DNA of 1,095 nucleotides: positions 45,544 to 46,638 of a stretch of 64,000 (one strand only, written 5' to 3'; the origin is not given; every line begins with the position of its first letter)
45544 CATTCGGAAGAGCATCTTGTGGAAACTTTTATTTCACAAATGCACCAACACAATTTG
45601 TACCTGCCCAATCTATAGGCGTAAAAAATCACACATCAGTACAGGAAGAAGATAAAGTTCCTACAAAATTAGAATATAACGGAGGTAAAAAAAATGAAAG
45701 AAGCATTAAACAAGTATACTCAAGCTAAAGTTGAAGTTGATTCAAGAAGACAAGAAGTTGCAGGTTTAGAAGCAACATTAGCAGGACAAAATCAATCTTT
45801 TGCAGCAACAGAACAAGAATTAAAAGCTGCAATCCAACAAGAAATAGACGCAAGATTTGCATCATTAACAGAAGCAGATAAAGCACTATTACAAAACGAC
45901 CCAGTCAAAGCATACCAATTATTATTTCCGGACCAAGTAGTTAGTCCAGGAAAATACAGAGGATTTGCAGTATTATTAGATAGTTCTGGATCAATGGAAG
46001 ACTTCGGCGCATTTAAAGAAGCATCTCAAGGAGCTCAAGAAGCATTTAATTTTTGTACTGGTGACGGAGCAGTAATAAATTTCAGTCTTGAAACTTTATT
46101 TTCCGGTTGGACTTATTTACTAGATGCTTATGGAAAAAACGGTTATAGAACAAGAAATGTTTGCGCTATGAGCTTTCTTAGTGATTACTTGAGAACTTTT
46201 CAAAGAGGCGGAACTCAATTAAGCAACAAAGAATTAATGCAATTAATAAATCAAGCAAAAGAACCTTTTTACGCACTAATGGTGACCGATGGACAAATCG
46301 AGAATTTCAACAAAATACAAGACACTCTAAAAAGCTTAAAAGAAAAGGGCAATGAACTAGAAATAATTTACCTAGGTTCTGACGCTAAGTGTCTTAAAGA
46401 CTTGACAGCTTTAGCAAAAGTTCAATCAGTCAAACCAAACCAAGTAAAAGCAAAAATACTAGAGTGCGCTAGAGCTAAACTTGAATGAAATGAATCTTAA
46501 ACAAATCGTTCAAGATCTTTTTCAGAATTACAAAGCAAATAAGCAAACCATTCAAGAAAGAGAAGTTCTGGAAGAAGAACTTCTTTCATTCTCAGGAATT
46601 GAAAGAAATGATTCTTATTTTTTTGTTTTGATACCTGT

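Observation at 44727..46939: Unannotatable three-gene overlapping cassette: two paralogous coiled-coil proteins (one with a vWA MIDAS domain) plus a small partner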

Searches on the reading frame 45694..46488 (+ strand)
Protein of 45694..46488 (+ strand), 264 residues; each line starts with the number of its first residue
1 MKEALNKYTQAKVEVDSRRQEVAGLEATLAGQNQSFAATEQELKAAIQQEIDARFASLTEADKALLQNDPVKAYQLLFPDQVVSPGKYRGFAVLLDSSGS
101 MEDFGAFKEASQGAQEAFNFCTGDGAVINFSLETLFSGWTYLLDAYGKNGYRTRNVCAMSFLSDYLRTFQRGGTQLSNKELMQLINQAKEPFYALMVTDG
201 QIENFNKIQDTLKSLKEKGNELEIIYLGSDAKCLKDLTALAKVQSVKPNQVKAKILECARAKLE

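Call 3: search_protein_families(library=pfam, proteins=[window:45694-46488:+], max_evalue=1)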
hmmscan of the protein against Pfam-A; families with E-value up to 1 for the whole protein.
window:45694-46488:+ (264 aa): 1 family
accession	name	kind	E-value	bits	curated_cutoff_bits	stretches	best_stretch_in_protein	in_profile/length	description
PF13173.12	AAA_14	-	0.0088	16.5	27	1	137-236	13-105/129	AAA domain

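Call 4: search_protein_families(library=padloc, proteins=[window:45694-46488:+], max_evalue=1)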
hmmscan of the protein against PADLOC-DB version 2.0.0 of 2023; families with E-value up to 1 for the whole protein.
window:45694-46488:+ (264 aa): 1 family
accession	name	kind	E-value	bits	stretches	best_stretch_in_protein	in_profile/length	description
PDLC04786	PDC-S01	-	0.0085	12.9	1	138-230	32-124/439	-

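Call 6: search_solved_structures(query=window:45694-46488:+, max_evalue=10, show_alignments=2)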
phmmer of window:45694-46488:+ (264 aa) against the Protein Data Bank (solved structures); distinct sequences matched with E-value up to 10: 3.
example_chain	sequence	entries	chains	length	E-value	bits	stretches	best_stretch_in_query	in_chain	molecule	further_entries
8u46_A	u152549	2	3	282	0.6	13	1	63-166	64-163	Endo-beta-N-acetylglucosaminidase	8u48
8u47_A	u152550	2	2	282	1.3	11.9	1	63-166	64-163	Endo-beta-N-acetylglucosaminidase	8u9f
7qil_A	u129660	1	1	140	1.4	11.8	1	94-133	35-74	DnaE intein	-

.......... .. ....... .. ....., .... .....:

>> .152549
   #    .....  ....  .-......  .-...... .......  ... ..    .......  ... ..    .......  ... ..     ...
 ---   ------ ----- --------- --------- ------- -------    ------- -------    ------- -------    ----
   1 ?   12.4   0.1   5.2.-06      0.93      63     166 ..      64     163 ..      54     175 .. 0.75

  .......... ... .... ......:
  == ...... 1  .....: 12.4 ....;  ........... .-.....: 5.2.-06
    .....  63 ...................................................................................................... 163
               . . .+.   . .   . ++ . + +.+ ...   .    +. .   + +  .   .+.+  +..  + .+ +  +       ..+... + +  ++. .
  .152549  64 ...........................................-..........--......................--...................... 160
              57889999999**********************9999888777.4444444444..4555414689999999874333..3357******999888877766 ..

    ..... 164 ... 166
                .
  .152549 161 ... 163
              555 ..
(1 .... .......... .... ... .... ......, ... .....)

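Call 8: find_homologous_proteins(query=window:45694-46488:+, max_evalue=0.001)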
Query window:45694-46488:+ (264 aa): 5 proteins with E <= 0.001 among 775 candidates.
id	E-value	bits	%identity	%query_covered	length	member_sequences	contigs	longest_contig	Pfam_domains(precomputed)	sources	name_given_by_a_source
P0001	6.2e-167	571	100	100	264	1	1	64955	-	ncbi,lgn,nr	ncbi:VWA domain-containing protein [Candidatus Woesearchaeota archaeon]|nr:VWA domain-containing pro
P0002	4.5e-94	333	62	100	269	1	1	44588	-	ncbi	-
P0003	2.7e-64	235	50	100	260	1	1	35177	-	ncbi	-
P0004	5.0e-26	110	34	100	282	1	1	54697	-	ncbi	-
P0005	7.1e-17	80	30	86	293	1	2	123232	-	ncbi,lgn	-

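Call 10: find_encoding_contigs(protein=P0002, flank=8000, max_places=3)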
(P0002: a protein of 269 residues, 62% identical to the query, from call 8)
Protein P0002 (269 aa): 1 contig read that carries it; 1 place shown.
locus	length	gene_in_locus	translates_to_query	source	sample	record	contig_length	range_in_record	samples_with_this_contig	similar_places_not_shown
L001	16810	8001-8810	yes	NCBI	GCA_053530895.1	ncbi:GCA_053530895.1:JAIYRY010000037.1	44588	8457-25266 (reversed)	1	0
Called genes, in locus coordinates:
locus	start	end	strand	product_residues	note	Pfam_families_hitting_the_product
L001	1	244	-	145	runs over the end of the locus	PF00572:Ribosomal_L13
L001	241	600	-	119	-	PF17135:Ribosomal_L18, PF00828:Ribosomal_L27A (weak)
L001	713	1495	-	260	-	PF01193:RNA_pol_L, PF01000:RNA_pol_A_bac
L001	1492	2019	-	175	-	PF00411:Ribosomal_S11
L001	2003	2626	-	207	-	PF01479:S4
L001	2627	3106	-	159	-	PF00416:Ribosomal_S13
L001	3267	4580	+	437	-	-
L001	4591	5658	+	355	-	PF00266:Aminotran_5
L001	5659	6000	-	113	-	-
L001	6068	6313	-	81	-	-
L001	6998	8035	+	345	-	-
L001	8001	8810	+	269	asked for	-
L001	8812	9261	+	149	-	-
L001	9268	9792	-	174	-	-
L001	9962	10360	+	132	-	-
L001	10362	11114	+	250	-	PF00589:Phage_integrase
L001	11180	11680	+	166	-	-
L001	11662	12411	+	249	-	PF08843:AbiEii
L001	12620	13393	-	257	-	PF02498:Bro-N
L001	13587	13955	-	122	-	-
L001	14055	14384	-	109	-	-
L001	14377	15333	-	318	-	PF19935:DUF6398, PF13424:TPR_12 (faint)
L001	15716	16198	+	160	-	PF02224:Cytidylate_kin (faint), PF13238:AAA_18, PF13671:AAA_33, PF01202:SKI (faint)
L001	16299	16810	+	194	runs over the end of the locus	PF08984:DUF1858, PF01521:Fe-S_biosyn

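Call 11: find_encoding_contigs(protein=P0003, flank=8000, max_places=3)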
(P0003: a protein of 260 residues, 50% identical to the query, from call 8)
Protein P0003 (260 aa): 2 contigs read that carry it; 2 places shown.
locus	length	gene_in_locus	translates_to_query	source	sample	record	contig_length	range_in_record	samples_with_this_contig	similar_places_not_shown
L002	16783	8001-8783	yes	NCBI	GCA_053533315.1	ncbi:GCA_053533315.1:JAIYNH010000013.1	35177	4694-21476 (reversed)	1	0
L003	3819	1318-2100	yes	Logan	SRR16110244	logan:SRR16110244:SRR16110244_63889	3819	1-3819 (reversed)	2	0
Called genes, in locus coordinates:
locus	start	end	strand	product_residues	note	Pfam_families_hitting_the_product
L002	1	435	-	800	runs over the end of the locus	PF01326:PPDK_N, PF00391:PEP-utilizers, PF02896:PEP-utilizers_C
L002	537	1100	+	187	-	-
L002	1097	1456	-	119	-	-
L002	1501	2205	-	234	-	PF00483:NTP_transferase, PF12804:NTP_transf_3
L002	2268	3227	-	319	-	PF01636:APH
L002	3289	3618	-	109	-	-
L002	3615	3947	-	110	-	-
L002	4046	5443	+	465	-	PF00294:PfkB, PF01467:CTP_transf_like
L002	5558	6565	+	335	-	-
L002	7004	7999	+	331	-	-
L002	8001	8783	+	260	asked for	-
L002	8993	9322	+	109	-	-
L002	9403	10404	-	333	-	PF09376:NurA (faint)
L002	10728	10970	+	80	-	PF01191:RNA_pol_Rpb5_C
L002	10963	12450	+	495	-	PF04563:RNA_pol_Rpb2_1, PF04561:RNA_pol_Rpb2_2, PF04565:RNA_pol_Rpb2_3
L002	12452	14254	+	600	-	PF04566:RNA_pol_Rpb2_4, PF04567:RNA_pol_Rpb2_5, PF00562:RNA_pol_Rpb2_6, PF04560:RNA_pol_Rpb2_7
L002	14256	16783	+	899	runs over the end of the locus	PF04997:RNA_pol_Rpb1_1, PF00623:RNA_pol_Rpb1_2, PF04983:RNA_pol_Rpb1_3, PF05000:RNA_pol_Rpb1_4, PF04998:RNA_pol_Rpb1_5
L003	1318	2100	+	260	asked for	-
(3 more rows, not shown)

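Call 12: find_encoding_contigs(protein=P0004, flank=8000, max_places=3)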
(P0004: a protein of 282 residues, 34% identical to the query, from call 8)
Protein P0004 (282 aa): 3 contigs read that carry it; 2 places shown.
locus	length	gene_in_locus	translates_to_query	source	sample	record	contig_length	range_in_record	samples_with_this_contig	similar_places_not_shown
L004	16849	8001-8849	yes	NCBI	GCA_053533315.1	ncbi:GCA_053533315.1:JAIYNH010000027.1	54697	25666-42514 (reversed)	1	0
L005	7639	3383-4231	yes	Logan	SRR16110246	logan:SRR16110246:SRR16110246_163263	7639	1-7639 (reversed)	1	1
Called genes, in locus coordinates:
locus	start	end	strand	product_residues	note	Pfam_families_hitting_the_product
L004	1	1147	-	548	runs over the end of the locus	-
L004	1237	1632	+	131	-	PF02643:DUF192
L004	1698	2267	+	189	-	PF00827:Ribosomal_L15e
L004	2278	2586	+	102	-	-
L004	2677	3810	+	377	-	PF00082:Peptidase_S8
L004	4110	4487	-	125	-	-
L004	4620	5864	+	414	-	PF13173:AAA_14, PF13635:DUF4143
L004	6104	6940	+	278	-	-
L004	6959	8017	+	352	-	-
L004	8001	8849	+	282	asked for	-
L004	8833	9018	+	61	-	-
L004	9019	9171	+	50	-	-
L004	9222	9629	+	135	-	-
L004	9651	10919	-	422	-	PF13173:AAA_14, PF13635:DUF4143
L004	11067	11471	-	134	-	-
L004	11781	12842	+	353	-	PF00091:Tubulin, PF12327:FtsZ_C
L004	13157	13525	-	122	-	-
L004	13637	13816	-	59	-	-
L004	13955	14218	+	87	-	-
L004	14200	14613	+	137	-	PF01850:PIN, PF13470:PIN_3 (faint), PF16289:PIN_12 (faint)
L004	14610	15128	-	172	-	-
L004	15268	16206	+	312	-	PF04014:MazE_antitoxin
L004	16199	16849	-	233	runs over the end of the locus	-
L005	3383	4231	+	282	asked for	-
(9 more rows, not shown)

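Call 13: find_encoding_contigs(protein=P0005, flank=8000, max_places=3)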
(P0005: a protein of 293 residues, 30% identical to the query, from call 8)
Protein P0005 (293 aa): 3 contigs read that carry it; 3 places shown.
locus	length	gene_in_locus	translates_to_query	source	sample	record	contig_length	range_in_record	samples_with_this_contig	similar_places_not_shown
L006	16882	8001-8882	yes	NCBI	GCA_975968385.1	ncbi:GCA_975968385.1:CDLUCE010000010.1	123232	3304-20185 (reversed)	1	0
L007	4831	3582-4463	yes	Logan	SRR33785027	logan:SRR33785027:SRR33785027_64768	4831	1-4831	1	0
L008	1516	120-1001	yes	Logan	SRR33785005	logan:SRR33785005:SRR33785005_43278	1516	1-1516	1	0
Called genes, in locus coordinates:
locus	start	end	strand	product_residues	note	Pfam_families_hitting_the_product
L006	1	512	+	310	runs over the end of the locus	-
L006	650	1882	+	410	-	-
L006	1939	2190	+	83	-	-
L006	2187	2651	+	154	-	-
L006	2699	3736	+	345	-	-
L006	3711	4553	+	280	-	-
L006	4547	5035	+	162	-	-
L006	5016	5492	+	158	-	-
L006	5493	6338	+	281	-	-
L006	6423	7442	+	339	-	PF16900:REPA_OB_2 (weak), PF01336:tRNA_anti-codon, PF08646:Rep_fac-A_C (weak)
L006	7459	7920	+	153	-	PF04307:YdjM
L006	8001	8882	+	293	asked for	-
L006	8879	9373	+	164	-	-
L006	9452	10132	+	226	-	PF01011:PQQ (faint), PF13570:Beta-prop_ACSF4 (weak), PF13360:PQQ_2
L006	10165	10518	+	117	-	-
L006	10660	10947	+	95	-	PF00313:CSD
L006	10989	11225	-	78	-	-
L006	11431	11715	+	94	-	-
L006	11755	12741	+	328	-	PF14520:HHH_5, PF00154:RecA_N, PF08423:Rad51, PF06745:ATPase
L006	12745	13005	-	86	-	PF03083:MtN3_slv, PF04193:PQ-loop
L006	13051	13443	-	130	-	-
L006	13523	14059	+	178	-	PF10469:AKAP7_NLS (weak), PF02834:LigT_PEase, PF13563:2_5_RNA_ligase2, PF02834:LigT_PEase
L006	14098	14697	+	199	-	PF00318:Ribosomal_S2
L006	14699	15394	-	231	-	PF00154:RecA_N, PF06745:ATPase, PF08423:Rad51, PF13481:AAA_25 (weak), PF13479:AAA_24 (weak)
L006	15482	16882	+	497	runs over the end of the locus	-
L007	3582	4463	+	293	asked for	-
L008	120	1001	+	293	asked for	-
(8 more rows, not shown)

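Call 24: predict_structure(alignment_id=A1)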
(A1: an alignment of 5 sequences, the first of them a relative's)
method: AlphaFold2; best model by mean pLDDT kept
length: 264 residues; sequences in the alignment: 5
mean_pLDDT: 75.1   pTM: 0.61
mean pLDDT of the five models: 75.1, 67.2, 66.0, 64.7, 63.7
residues with pLDDT >= 90: 23; 70-90: 165; 50-70: 68; < 50: 8
segments of 3 or more residues with pLDDT < 50: 82-85, 170-173
pLDDT, mean of each block of 10 residues (from residue 1): 64 75 73 72 77 79 73 71 58 75 74 82 74 67 58 66 68 62 81 87 77 82 89 87 90 90 77
secondary structure, 60 per line:
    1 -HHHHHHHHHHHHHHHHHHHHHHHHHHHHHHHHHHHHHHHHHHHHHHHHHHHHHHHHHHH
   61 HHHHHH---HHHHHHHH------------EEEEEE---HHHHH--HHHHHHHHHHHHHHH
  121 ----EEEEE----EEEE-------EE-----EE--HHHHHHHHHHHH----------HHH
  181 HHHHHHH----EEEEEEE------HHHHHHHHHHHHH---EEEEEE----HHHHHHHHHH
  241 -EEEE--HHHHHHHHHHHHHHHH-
elements in order: H2-66 H70-77 E90-95 H99-103 H106-120 E125-129 E134-137 H156-167 H178-187 E192-198 H205-217 E221-226 H231-240 E242-245 H248-263
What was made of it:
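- On vWA (von Willebrand factor A) domain superfamily, g2 residues ~88-264: The AF2 model (pLDDT 75) has alternating strands and helices (call 24). D96 follows strand 90-95 and D199 follows strand 192-198 (call 24).
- Checked: D96 and D199 sit at the ends of predicted strands 90-95 and 192-198 (call 24).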

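Call 25: search_protein_representatives(alignment_id=A1)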
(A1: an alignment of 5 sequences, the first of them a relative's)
Query: 5 sequences, 259 profile positions. Proteins with E-value up to 0.001 (for the whole library): 276; up to 1e-10: 91; up to 1e-30: 6. The best 150 are listed.
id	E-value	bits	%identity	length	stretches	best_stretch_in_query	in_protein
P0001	2.3e-122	423.7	-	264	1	1-259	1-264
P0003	3.5e-115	400.1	-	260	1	1-259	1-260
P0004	4.4e-103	360.5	-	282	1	1-259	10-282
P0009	7.4e-55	202.5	-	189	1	94-256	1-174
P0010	7.7e-35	136.9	-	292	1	4-245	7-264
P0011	5.7e-31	124.2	-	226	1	89-257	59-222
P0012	4.8e-29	117.9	-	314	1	51-256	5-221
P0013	7.0e-29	117.3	-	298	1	11-254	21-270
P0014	1.0e-26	110.2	-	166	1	94-255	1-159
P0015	4.6e-26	108.1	-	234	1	85-228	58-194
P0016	8.5e-25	103.9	-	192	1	78-255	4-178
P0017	4.6e-24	101.6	-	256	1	88-254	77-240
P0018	1.2e-23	100.2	-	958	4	37-253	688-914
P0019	1.9e-23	99.5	-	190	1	6-141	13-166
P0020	3.6e-23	98.6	-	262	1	83-256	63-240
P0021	2.9e-22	95.7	-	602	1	83-245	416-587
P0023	1.1e-21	93.7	-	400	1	88-257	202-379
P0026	1.1e-20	90.5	-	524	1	85-246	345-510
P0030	1.1e-18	83.9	-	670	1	82-243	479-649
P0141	7.3e-08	48.4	-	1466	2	41-243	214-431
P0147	1.2e-07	47.7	-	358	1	2-87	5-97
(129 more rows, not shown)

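Call 26: search_protein_families(library=pfam, proteins=[P0010, P0013, P0147, P0018, P0021, P0026, P0030, P0023, P0012, P0141], max_evalue=0.01)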
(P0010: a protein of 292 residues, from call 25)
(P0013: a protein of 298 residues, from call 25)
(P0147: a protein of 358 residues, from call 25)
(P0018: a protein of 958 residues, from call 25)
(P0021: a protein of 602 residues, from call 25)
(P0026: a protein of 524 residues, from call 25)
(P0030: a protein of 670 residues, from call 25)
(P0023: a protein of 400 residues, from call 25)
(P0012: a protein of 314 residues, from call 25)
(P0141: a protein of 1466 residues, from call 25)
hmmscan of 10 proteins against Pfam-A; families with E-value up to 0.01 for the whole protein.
P0010 (292 aa): 2 families
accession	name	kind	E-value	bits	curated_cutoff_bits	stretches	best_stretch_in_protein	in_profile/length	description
PF13519.12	VWA_2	-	2.4e-05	25.4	27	1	106-151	1-48/107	von Willebrand factor type A domain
PF00092.34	VWA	-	0.0079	16.9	23.8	0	105-151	1-48/174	von Willebrand factor type A domain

P0013 (298 aa): 3 families
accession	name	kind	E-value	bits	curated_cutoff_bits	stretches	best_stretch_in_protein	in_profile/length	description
PF09762.14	CCDC93_CC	-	0.0023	17.5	30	1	3-86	106-193/429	CCDC93 coiled-coil domain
PF04871.18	Uso1_p115_C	-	0.0072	17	28.4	0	21-106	6-85/121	Uso1 / p115 like vesicle tethering protein, C terminal region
PF00092.34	VWA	-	0.0075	16.9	23.8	0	45-102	67-125/174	von Willebrand factor type A domain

P0147 (358 aa): 2 families
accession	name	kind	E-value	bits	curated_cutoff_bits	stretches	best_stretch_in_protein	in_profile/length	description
PF20663.3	COG4_N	-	0.0036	17.8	27.3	1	18-99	14-97/107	Conserved oligomeric Golgi complex subunit 4, N-terminal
PF10498.14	IFT57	-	0.007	15.8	40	0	4-55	270-321/360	Intra-flagellar transport protein 57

P0018 (958 aa): 13 families
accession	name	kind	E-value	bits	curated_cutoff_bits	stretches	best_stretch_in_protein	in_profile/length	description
PF00092.34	VWA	-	3.1e-173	571.7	23.8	4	737-911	1-171/174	von Willebrand factor type A domain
PF13519.12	VWA_2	-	1.4e-59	199.8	27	4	738-851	1-106/107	von Willebrand factor type A domain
PF13768.12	VWA_3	-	6.5e-29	101.4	27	4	737-891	2-146/155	von Willebrand factor type A domain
PF10647.15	Gmad1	-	6.3e-12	46.3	20.5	0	766-785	116-132/251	Lipoprotein LpqB beta-propeller domain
PF07002.22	Copine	-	1.1e-08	35.3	27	0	377-427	110-159/218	Copine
PF18839.6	LPD24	-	1.1e-07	32.5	27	0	881-902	16-39/73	Large polyvalent protein associated domain 24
PF00391.29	PEP-utilizers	-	3.8e-05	23.7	23.1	0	796-822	14-40/72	PEP-utilising enzyme, mobile domain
PF13604.12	AAA_30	-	0.00021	21.5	27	0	502-529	87-114/191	AAA domain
PF17879.7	DNA_ligase_C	-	0.00051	20.5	25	0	379-414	40-75/109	DNA ligase C-terminal domain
PF12962.12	DUF3851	-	0.0019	19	23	0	11-53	15-57/126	Protein of unknown function (DUF3851)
PF04450.18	BSP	-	0.0033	17.7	23.8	0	543-592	53-86/207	Peptidase of plants and bacteria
PF13405.12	EF-hand_6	-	0.0057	16.7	25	0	510-526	12-28/30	EF-hand domain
PF24550.1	LIS_MGM1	-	0.0095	16.5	27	0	745-774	28-57/100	Dynamin-like GTPase MGM1-like, lipid interacting stalk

P0021 (602 aa): 0 families

P0026 (524 aa): 0 families

P0030 (670 aa): 0 families

P0023 (400 aa): 0 families

P0012 (314 aa): 1 family
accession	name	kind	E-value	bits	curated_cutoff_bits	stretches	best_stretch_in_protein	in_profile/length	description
PF00092.34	VWA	-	0.0088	16.7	23.8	0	57-196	1-152/174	von Willebrand factor type A domain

P0141 (1466 aa): 5 families
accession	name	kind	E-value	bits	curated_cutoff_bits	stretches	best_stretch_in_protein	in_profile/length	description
PF00092.34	VWA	-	9.5e-88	293.4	23.8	2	263-438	1-171/174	von Willebrand factor type A domain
PF17517.7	IgGFc_binding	-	1.7e-47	162.6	25.6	1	909-1223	2-297/297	IgGFc binding protein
PF13519.12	VWA_2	-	1.3e-28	100.2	27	2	30-144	1-106/107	von Willebrand factor type A domain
PF13768.12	VWA_3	-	1.7e-17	64.3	27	2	29-184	2-146/155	von Willebrand factor type A domain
PF07002.22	Copine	-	8.1e-05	22.6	27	0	136-186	110-159/218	Copine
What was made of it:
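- On vWA (von Willebrand factor A) domain superfamily, g2 residues ~88-264: Its homologue P0010 reaches 25.4 bits against the VWA_2 cut-off of 27 (call 26).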
